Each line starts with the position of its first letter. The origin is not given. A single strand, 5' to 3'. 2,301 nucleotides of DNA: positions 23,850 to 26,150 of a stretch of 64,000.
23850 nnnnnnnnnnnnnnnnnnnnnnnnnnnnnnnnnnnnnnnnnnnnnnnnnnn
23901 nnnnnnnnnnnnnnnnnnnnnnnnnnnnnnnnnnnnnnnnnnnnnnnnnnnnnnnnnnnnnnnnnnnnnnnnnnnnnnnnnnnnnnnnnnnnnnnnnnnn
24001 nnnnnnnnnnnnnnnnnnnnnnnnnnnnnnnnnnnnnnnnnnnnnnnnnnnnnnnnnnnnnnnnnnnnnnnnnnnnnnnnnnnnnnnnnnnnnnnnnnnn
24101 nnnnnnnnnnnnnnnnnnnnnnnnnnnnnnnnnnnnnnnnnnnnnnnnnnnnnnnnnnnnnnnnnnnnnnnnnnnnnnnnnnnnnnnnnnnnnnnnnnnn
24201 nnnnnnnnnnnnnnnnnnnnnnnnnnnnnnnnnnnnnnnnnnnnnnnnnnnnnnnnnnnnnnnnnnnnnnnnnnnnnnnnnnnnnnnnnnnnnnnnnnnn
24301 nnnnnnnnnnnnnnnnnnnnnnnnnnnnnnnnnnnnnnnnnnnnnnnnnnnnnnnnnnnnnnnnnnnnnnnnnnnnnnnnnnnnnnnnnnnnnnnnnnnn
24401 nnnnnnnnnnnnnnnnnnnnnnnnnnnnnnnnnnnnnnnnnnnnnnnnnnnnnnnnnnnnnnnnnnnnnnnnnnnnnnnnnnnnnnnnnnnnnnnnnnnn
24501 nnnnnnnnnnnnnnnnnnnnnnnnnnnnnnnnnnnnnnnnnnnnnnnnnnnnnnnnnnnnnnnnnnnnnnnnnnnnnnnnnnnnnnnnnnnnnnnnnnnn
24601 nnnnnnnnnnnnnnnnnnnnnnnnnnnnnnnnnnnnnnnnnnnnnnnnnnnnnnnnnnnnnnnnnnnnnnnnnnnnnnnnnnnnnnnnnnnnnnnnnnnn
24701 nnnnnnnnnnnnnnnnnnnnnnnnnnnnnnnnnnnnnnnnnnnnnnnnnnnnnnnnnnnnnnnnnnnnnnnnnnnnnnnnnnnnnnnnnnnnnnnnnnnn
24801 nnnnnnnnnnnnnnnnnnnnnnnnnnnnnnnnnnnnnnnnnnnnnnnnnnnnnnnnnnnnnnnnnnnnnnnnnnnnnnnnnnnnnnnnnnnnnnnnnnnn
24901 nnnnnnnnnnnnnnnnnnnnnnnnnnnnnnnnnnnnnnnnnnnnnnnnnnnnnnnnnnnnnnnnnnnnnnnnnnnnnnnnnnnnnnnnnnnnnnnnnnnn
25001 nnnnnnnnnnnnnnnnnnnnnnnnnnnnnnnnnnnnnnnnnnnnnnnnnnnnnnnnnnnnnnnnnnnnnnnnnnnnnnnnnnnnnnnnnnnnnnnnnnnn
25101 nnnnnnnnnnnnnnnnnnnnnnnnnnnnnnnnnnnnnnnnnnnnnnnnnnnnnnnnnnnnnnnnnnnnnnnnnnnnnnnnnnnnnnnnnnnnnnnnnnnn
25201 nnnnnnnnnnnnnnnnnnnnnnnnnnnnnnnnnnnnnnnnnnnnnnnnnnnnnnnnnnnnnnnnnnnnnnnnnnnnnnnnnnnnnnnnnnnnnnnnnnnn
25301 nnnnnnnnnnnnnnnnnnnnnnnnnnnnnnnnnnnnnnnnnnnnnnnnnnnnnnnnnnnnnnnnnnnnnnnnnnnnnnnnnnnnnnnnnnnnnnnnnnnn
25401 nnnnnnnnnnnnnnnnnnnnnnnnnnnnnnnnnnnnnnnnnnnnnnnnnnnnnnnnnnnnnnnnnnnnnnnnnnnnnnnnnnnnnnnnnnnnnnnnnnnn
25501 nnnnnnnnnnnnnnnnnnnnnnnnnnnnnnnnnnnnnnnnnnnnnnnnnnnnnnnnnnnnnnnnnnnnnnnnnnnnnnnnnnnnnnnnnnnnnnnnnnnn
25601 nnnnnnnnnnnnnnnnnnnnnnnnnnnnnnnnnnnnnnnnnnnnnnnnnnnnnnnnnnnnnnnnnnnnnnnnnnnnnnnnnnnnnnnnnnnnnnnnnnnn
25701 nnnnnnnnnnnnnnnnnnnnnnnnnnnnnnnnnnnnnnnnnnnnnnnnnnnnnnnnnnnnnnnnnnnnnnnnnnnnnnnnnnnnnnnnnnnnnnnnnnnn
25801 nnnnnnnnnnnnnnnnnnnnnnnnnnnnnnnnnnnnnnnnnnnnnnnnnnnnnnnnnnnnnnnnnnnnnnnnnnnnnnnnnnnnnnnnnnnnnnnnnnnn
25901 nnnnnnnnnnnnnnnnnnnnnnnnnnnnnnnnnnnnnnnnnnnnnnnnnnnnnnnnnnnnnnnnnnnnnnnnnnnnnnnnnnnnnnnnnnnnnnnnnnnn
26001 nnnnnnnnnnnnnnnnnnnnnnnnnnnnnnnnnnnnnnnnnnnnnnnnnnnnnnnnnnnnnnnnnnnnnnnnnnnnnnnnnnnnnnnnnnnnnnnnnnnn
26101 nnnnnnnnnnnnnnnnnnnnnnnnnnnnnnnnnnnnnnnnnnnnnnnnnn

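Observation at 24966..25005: Anti-Shine-Dalgarno hairpin sequestering the lanA ribosome-binding site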

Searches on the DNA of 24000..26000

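Call 6: search_rna_families(source=window, start=24000, end=26000, threshold=evalue, max_evalue=10)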
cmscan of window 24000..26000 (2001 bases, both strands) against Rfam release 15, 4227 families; matches with E-value up to 10: 4.
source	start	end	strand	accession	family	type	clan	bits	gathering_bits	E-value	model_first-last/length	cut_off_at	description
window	24683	24726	+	RF00275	SNORD56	Gene; snRNA; snoRNA; CD-box;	-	18.9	36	1.4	1-71/71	no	Small nucleolar RNA SNORD56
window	24414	24467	+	RF01988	SECIS_2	Cis-reg;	-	17.7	70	4.6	1-55/55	no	Selenocysteine insertion sequence 2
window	25182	25293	+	RF02826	Scr6925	Gene; sRNA;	-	17.7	50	5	1-131/131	no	Streptomyces RNA 6925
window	24050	24105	+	RF02136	HTT-AS1_3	Gene; lncRNA;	-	14.8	70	8.5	1-60/60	no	HTT antisense RNA 1 conserved region 3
